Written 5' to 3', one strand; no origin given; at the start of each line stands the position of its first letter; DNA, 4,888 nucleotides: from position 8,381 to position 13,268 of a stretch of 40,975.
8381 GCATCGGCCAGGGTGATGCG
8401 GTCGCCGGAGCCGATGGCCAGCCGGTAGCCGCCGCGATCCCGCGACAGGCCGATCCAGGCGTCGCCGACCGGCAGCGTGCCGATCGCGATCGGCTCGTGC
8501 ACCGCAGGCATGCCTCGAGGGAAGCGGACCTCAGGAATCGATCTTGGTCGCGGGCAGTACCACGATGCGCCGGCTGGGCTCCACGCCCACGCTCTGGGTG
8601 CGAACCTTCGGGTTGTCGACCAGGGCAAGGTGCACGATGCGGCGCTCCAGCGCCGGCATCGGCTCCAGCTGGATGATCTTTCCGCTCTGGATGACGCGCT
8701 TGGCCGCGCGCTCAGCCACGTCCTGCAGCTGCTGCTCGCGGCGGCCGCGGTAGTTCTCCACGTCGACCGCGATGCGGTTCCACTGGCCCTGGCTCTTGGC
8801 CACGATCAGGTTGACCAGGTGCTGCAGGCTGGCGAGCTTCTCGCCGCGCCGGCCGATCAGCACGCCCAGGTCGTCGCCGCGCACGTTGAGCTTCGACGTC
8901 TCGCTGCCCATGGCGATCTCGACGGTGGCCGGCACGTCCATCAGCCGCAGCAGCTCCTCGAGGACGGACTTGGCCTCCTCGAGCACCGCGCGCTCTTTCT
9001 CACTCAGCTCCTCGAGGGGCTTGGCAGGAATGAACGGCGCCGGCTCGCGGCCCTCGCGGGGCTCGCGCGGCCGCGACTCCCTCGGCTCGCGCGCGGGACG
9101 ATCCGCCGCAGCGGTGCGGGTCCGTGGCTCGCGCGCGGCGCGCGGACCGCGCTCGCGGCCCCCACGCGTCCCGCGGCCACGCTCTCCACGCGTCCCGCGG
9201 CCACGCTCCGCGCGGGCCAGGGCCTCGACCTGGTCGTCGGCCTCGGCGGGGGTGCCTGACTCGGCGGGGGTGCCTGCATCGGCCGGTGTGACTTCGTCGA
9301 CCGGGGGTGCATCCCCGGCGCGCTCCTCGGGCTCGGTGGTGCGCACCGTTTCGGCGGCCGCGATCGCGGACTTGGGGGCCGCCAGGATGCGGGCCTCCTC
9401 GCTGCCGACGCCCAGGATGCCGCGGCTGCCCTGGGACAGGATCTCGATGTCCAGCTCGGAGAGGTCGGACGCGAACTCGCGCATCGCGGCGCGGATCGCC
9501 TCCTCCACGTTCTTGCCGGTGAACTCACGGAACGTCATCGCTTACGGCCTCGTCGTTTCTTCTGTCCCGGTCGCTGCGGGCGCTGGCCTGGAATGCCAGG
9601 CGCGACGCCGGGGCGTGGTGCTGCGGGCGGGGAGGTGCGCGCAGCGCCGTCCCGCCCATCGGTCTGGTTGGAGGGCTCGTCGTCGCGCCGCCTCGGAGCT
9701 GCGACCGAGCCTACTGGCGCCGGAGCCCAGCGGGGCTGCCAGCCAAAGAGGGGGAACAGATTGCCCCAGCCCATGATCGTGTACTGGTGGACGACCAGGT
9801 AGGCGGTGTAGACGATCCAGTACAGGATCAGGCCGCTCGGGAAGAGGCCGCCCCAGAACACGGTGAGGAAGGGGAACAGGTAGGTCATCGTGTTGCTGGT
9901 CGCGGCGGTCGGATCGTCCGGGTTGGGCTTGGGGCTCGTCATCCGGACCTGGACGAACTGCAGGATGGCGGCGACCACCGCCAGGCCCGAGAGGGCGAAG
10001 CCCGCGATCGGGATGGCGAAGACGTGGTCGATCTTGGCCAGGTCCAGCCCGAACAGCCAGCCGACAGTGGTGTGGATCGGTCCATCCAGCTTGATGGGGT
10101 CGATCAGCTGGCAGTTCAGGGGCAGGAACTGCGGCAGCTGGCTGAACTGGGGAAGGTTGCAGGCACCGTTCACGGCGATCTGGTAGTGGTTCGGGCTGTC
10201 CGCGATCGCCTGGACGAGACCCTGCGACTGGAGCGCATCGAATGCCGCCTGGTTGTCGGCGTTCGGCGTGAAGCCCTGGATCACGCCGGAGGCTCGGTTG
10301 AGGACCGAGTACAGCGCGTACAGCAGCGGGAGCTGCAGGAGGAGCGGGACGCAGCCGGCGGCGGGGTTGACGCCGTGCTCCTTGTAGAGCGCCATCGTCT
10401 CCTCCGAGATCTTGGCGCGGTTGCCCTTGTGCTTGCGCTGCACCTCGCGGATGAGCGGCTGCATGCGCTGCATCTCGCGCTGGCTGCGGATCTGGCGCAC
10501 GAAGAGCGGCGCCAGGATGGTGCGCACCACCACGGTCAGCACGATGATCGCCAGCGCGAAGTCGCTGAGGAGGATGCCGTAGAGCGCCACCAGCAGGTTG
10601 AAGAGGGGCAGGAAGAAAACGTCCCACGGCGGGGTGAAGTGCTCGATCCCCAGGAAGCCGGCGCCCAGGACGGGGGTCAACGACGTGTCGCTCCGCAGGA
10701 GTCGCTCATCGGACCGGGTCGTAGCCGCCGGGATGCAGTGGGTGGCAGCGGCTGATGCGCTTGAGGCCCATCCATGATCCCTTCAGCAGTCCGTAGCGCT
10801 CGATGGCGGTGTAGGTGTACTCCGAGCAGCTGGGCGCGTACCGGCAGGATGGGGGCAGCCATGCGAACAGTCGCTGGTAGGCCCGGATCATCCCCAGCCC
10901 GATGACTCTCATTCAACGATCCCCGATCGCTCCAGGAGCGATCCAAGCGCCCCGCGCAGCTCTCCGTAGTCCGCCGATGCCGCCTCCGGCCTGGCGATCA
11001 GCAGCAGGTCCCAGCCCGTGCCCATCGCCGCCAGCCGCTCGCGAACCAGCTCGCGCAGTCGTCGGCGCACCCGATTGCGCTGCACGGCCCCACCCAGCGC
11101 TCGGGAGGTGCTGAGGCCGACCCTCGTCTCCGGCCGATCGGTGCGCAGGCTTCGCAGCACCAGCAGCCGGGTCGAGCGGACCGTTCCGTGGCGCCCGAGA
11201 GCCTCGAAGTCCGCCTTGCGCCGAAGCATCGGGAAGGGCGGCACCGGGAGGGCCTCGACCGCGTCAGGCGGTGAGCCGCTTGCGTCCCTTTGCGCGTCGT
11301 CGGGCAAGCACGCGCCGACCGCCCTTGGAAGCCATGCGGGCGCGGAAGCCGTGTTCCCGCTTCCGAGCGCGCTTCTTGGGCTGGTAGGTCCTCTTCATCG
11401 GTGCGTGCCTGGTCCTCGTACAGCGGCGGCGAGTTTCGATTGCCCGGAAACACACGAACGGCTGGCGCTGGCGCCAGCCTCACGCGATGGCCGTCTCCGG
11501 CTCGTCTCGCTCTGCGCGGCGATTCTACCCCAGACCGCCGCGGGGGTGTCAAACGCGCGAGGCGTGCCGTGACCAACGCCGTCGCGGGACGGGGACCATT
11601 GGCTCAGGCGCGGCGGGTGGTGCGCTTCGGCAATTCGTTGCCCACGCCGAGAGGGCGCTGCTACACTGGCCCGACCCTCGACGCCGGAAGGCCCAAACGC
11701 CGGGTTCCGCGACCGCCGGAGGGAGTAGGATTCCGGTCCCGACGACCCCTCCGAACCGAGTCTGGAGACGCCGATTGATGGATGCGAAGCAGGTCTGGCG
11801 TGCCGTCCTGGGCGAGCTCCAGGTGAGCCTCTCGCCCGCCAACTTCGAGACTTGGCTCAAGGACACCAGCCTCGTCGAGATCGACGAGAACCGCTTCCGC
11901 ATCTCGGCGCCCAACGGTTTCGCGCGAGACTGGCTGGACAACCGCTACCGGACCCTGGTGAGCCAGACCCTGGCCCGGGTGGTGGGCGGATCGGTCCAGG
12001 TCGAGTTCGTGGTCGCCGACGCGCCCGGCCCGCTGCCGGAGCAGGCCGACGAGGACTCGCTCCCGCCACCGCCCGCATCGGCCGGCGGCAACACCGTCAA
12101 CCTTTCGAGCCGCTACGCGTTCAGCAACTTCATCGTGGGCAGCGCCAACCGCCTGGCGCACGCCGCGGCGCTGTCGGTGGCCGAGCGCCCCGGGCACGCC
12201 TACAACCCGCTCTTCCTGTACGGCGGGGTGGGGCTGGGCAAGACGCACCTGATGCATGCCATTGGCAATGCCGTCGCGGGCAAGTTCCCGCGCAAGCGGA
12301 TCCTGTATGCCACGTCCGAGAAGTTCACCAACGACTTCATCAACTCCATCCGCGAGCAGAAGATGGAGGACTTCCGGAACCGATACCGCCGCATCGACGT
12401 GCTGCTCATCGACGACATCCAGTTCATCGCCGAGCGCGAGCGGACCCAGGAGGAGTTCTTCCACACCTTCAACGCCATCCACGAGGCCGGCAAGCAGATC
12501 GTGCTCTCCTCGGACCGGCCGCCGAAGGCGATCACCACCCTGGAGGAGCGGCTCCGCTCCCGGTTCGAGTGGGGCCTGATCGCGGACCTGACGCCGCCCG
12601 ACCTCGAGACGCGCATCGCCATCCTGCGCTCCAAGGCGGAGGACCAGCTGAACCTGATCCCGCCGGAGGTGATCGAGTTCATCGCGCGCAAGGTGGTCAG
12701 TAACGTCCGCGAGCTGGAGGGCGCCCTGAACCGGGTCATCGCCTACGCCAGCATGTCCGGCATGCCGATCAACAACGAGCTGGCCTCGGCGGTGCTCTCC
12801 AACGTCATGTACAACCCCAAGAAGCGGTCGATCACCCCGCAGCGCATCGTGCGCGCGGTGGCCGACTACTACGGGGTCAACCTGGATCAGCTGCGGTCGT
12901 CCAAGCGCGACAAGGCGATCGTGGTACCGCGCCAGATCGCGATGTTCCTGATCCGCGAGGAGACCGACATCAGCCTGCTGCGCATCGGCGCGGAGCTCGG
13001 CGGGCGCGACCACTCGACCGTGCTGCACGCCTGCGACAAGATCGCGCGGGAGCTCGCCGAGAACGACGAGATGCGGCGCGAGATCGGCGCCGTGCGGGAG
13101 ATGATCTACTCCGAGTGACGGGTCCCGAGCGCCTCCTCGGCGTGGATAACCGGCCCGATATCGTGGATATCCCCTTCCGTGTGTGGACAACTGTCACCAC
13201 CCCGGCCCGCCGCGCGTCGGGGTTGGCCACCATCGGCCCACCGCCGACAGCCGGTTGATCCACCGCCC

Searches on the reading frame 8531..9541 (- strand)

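Call 58: search_protein_families(library=pfam, proteins=[window:8531-9541:-], max_evalue=0.0001)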
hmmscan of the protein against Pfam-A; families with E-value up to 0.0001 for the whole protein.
window:8531-9541:- (336 aa): 3 families
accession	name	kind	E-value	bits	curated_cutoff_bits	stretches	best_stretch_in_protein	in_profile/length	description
PF01424.28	R3H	-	1.5e-16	60.6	26.8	1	271-329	2-59/60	R3H domain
PF14804.11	Jag_N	-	7.9e-14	52.3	25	1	7-54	1-48/50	Jag N-terminus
PF13083.13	KH_KhpA-B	-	1.2e-11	44.8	32.1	1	193-253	3-68/73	KhpA/KhpB, KH domain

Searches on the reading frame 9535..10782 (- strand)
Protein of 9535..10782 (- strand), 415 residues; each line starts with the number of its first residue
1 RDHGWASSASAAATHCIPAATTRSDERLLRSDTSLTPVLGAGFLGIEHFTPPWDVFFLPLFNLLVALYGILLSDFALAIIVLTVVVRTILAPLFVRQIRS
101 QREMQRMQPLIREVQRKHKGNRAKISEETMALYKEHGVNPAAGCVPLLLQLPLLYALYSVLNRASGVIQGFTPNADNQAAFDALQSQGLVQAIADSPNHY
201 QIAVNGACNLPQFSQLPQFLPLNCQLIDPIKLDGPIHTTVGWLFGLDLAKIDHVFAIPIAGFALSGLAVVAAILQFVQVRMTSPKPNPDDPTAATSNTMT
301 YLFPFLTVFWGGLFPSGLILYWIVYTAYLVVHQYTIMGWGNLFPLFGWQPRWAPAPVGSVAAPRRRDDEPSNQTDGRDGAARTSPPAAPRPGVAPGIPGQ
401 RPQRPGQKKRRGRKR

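Call 58: search_protein_families(library=pfam, proteins=[window:9535-10782:-], max_evalue=0.0001)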
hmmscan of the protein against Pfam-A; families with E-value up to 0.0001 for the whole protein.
window:9535-10782:- (415 aa): 1 family
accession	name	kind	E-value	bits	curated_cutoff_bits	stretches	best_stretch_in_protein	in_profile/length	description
PF02096.25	60KD_IMP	-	9.2e-48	162.7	35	1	76-337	2-162/163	60Kd inner membrane protein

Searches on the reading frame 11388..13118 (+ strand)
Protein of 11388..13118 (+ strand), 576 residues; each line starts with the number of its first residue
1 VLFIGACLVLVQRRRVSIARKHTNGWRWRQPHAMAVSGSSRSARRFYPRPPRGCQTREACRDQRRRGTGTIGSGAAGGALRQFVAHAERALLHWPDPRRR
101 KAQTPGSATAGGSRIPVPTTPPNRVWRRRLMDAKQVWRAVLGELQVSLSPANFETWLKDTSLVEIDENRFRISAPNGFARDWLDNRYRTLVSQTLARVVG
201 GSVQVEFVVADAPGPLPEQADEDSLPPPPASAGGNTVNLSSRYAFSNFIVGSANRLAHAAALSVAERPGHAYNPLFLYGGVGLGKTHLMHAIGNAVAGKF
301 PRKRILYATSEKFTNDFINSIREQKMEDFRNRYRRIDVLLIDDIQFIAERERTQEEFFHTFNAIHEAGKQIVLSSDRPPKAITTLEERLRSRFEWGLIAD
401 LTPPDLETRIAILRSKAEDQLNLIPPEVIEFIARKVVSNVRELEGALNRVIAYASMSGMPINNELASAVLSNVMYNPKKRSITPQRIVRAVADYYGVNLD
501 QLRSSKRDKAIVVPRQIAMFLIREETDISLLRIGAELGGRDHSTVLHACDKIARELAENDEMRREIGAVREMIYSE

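Call 58: search_protein_families(library=pfam, proteins=[window:11388-13118:+], max_evalue=0.0001)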
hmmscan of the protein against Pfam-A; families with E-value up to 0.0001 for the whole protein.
window:11388-13118:+ (576 aa): 5 families
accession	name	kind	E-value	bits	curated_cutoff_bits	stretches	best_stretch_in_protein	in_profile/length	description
PF00308.24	Bac_DnaA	-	1.4e-74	250.1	23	1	239-399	1-161/162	Bacterial DnaA ATPAse domain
PF08299.17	Bac_DnaA_C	-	1.8e-27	95.6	31.5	1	485-552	2-69/69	Bacterial dnaA protein helix-turn-helix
PF11638.13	DnaA_N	-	2.6e-15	56.3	24.6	1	135-195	2-63/65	DnaA N-terminal domain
PF01695.23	IstB_IS21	-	1e-06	28.9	24.1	1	275-377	95-194/238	IstB-like ATP binding protein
PF00004.35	AAA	-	9.1e-06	26.6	21.2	1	276-394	2-128/131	ATPase family associated with various cellular activities (AAA)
